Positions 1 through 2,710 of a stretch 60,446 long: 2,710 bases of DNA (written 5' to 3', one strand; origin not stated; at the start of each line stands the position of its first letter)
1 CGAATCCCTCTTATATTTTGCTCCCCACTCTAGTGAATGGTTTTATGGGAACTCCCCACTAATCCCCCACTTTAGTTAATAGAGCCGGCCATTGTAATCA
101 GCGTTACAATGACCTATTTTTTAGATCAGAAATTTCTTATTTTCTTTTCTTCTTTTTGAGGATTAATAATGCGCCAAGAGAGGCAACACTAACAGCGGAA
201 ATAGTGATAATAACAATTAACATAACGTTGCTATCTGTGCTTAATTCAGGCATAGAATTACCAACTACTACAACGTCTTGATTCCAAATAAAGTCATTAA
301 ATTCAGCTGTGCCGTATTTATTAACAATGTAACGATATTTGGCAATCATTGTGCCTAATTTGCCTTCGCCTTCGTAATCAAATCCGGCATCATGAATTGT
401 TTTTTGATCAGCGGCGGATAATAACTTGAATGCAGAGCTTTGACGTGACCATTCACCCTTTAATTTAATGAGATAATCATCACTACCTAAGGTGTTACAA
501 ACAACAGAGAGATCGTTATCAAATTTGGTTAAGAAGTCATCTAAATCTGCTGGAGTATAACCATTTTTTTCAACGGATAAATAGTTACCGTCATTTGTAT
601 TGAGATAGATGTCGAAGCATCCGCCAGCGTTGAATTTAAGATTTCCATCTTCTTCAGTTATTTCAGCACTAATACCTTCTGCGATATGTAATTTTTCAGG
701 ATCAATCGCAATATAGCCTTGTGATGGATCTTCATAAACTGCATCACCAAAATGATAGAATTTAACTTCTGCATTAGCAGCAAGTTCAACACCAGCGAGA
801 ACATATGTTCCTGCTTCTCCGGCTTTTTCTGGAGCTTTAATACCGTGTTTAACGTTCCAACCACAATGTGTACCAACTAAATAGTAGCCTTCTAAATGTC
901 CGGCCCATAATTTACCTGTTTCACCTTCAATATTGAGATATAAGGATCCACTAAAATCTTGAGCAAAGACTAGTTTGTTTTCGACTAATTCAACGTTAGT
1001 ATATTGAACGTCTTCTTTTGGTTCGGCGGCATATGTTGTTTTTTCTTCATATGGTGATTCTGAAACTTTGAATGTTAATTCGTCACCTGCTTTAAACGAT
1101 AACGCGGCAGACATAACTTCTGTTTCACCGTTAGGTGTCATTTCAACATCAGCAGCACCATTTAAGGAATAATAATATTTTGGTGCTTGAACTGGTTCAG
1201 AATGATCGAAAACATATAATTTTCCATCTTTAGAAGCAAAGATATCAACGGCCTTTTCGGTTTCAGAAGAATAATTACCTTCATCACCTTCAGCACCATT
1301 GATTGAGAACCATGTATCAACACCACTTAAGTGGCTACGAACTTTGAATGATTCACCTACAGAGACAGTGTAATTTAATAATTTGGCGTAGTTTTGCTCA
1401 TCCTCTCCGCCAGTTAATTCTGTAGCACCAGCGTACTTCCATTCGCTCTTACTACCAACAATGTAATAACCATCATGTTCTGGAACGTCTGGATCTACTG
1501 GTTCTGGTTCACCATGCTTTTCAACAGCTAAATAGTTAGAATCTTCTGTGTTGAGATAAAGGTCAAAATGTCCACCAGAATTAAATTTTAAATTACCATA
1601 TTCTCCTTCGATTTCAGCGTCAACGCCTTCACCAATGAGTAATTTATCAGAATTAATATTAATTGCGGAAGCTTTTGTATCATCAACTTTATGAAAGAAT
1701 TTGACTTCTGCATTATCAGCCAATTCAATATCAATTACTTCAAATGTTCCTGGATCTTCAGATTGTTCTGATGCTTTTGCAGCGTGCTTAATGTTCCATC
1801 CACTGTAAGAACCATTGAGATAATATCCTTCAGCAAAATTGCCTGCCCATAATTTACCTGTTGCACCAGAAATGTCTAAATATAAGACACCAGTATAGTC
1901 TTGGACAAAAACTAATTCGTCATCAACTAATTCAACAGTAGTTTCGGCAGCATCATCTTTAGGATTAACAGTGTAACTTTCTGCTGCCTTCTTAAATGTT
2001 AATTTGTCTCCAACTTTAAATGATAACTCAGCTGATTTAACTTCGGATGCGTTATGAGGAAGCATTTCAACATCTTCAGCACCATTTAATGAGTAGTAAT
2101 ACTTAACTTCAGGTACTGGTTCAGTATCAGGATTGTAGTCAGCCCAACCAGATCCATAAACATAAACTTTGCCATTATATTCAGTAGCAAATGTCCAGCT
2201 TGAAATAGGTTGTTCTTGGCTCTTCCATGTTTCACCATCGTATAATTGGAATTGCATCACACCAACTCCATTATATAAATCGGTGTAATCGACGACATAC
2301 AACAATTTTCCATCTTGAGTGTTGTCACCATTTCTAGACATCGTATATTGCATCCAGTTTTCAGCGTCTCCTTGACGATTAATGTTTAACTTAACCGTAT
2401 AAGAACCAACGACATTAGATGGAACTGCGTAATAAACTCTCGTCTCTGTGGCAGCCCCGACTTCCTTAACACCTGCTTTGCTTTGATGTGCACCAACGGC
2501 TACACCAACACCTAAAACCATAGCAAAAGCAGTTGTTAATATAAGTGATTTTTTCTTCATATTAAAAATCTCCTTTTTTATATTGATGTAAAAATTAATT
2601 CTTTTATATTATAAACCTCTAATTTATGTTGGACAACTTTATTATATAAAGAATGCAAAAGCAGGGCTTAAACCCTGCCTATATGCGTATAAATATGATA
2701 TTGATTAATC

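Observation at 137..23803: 23-kb co-directional alpha-glucan capture, degradation and import locus built entirely from membrane-tethered, Ig-stalked proteins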

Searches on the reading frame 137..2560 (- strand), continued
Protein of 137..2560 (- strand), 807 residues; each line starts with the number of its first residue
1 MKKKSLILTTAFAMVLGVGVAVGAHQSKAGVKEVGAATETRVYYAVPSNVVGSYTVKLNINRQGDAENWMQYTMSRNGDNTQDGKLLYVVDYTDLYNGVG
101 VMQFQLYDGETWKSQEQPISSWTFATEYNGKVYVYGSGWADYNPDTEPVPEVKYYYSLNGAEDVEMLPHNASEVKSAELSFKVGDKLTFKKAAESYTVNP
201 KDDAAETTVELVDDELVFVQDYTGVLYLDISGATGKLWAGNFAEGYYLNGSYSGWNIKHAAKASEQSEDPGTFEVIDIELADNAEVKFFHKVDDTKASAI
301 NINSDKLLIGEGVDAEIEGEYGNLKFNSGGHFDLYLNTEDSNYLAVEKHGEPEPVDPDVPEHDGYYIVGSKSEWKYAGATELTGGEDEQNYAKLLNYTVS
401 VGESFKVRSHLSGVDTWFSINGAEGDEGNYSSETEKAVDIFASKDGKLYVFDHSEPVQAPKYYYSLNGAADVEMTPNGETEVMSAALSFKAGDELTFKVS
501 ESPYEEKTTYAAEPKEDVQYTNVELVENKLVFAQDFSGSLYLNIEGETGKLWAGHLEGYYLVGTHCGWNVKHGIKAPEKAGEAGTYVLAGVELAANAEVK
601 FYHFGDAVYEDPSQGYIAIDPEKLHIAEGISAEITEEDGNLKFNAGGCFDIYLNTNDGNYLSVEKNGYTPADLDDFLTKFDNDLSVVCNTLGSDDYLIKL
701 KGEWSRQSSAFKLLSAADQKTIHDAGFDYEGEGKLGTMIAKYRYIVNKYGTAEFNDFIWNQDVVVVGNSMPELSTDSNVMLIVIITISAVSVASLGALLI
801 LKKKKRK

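Call 65: search_solved_structures(query=A1, max_evalue=1, show_alignments=2)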
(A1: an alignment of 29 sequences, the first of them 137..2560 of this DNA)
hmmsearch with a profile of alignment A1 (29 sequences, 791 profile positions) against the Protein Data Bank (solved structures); distinct sequences matched with E-value up to 1: 3.
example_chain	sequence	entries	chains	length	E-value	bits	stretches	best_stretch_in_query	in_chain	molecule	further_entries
4fe9_A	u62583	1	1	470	5.4e-05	25.1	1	241-314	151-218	Outer membrane protein SusF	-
6nrw_A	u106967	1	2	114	0.34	12.6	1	86-165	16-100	DPR1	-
6kr5_A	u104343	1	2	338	0.55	11.9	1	693-790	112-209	Cysteine synthase 3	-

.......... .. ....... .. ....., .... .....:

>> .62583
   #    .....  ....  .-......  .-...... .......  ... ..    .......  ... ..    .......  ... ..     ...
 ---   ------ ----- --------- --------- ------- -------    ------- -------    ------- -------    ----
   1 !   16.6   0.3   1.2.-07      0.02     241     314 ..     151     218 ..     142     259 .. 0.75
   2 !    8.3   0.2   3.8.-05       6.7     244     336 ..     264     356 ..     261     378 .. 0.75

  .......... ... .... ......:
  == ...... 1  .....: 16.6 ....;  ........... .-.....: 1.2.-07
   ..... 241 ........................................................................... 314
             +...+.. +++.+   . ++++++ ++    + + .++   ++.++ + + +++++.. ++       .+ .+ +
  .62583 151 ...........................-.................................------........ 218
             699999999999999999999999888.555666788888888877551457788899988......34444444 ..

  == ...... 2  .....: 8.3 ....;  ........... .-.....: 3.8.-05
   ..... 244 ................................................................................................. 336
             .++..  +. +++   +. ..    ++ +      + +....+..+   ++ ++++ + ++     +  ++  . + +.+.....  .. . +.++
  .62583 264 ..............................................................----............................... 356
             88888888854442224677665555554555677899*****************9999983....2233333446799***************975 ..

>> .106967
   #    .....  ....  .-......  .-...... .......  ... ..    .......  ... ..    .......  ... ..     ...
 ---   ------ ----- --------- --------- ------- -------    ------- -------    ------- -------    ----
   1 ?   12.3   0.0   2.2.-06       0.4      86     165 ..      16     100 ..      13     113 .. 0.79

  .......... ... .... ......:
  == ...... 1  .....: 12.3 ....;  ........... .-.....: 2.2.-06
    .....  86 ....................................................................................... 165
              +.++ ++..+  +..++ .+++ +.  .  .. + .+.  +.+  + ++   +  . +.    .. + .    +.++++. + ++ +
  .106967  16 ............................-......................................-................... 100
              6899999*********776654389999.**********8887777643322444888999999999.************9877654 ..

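Call 83: search_protein_families(library=pfam, proteins=[L001:12696-14213:+, L001:14409-15545:+, L001:15670-17121:+, L001:17222-19066:+, L001:19084-21489:+, L001:21482-21982:+, L001:6414-9815:+, L001:10004-12445:+], max_evalue=0.001)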
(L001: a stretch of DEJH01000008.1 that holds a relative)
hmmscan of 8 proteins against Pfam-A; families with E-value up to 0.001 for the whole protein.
L001:12696-14213:+ (505 aa): 0 families

L001:14409-15545:+ (378 aa): 0 families

L001:15670-17121:+ (483 aa): 1 family
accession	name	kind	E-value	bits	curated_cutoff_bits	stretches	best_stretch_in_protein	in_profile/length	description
PF02446.23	Glyco_hydro_77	-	5.6e-131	438.1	25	1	17-466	2-460/465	4-alpha-glucanotransferase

L001:17222-19066:+ (614 aa): 4 families
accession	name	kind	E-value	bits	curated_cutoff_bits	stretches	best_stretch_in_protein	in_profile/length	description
PF02922.24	CBM_48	-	5.9e-21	75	22.4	1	21-103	2-83/83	Carbohydrate-binding module 48 (Isoamylase N-terminal domain)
PF02806.24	Alpha-amylase_C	-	1.5e-14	54.6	21.2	1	510-599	1-94/95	Alpha amylase, C-terminal all-beta domain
PF00128.31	Alpha-amylase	-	1.1e-13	51.8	22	1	170-249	25-103/446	Alpha amylase, catalytic domain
PF22019.2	GlgB_N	-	2.8e-07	31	27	1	12-102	11-94/94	alpha-1,4-glucan branching enzyme GlgB, N-terminal domain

L001:19084-21489:+ (801 aa): 1 family
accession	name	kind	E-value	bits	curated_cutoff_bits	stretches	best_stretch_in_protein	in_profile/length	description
PF00343.26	Phosphorylase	-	1.6e-302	1005.6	27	1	93-797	1-713/713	Carbohydrate phosphorylase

L001:21482-21982:+ (166 aa): 1 family
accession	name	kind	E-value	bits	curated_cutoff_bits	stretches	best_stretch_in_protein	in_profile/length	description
PF08761.16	dUTPase_2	-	8.7e-37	127.3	22.9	1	8-166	2-162/162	dUTPase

L001:6414-9815:+ (1133 aa): 3 families
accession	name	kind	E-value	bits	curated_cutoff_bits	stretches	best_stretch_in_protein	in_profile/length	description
PF02368.24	Big_2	-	4.1e-23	81.6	22.8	3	244-290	22-66/79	Bacterial Ig-like domain (group 2)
PF21461.3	HL_N-beta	-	1.4e-07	31.6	27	0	89-120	19-50/57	Hyaluronate lyase, N-terminal beta-sheet domain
PF22359.2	Big-like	-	1.6e-07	31.9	27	1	259-305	3-47/48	Bacterial Ig-like domain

L001:10004-12445:+ (813 aa): 0 families

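Call 91: find_encoding_contigs(protein=window:137-2560:-, flank=10000, max_places=3)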
Protein window:137-2560:- (807 aa): 8 contigs read that carry it; 2 places shown.
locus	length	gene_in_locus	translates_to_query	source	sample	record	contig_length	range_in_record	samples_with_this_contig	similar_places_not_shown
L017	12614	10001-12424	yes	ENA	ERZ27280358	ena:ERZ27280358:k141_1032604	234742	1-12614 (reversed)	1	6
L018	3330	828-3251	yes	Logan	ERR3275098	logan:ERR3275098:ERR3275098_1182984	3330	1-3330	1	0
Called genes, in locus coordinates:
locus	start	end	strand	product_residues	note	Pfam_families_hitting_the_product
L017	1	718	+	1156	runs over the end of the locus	PF02368:Big_2, PF22359:Big-like (weak), PF00128:Alpha-amylase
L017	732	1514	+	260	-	-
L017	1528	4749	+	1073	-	PF02922:CBM_48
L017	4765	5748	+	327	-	PF02368:Big_2 (faint), PF26918:Ig_Eae (faint)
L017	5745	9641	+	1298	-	PF02368:Big_2, PF26182:Ig_NUP210_5th (faint), PF13629:T2SS-T3SS_pil_N (faint), PF26918:Ig_Eae (faint), PF02368:Big_2, PF22359:Big-like (weak)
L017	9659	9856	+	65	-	-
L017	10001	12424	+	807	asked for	PF26120:CBM_1st_SusF (faint)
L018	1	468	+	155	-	?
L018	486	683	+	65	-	-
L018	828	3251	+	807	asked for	PF26120:CBM_1st_SusF (faint)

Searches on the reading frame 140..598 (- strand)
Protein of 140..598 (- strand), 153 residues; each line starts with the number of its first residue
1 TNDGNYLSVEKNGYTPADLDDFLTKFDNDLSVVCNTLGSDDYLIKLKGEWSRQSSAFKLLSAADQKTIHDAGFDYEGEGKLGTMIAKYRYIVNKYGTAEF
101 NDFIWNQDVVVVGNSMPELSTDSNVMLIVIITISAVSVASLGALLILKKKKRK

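Call 52: search_protein_representatives(protein=window:140-598:-)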
Query: 153 residues. Proteins with E-value up to 0.001 (for the whole library): 325; up to 1e-10: 54; up to 1e-30: 1. The best 150 are listed.
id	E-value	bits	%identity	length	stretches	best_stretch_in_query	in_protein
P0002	6.3e-77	272.7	88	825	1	1-153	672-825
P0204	4.1e-28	114.4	85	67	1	88-153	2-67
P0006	1.0e-23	100.1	42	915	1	7-151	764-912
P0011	7.3e-23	97.3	47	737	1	17-153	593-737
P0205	3.8e-21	91.8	40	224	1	11-150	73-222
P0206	1.4e-20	90.0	47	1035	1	28-153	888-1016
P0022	9.9e-19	84.0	43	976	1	14-152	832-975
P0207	1.9e-18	83.0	44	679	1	21-152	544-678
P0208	4.9e-18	81.7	41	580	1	22-151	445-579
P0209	1.9e-17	79.8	38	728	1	13-153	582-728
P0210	2.0e-16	76.5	37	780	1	14-151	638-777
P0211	1.3e-15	73.8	38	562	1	6-150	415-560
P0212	2.5e-15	72.9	38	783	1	14-151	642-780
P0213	3.5e-15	72.5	35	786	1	17-151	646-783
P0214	4.1e-15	72.2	38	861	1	14-152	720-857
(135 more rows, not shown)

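Call 57: search_protein_families(library=pfam, alignment_id=A4, max_evalue=0.001)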
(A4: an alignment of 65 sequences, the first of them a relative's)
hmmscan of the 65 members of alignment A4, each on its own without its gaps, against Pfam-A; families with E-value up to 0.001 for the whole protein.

A. member 1, P0205 (224 aa): 0 families

B. families by the number of members that match (of 65 scanned): 8 families
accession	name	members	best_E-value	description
PF09479.16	Flg_new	20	4.4e-10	Listeria-Bacteroides repeat domain (List_Bact_rpt)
PF16738.10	CBM26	14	4.3e-11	Starch-binding module 26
PF02368.24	Big_2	3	1.1e-10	Bacterial Ig-like domain (group 2)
PF16411.10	SusF_SusE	3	5.7e-09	Outer membrane protein SusF_SusE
PF04231.19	Endonuclease_1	2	2.7e-25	Endonuclease I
PF07523.18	Big_3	2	6.4e-12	Bacterial Ig-like domain (group 3)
PF00082.27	Peptidase_S8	1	3.4e-48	Subtilase family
PF21461.3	HL_N-beta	1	6.6e-06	Hyaluronate lyase, N-terminal beta-sheet domain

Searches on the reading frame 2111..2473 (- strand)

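Call 70: search_protein_families(library=pfam, proteins=[window:2111-2473:-], max_evalue=1)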
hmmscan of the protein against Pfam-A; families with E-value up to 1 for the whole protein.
window:2111-2473:- (121 aa): 1 family
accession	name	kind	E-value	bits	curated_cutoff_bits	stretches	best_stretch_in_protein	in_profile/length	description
PF03174.19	CHB_HEX_C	-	0.11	12.8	23.6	1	41-92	10-57/76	Chitobiase/beta-hexosaminidase C-terminal domain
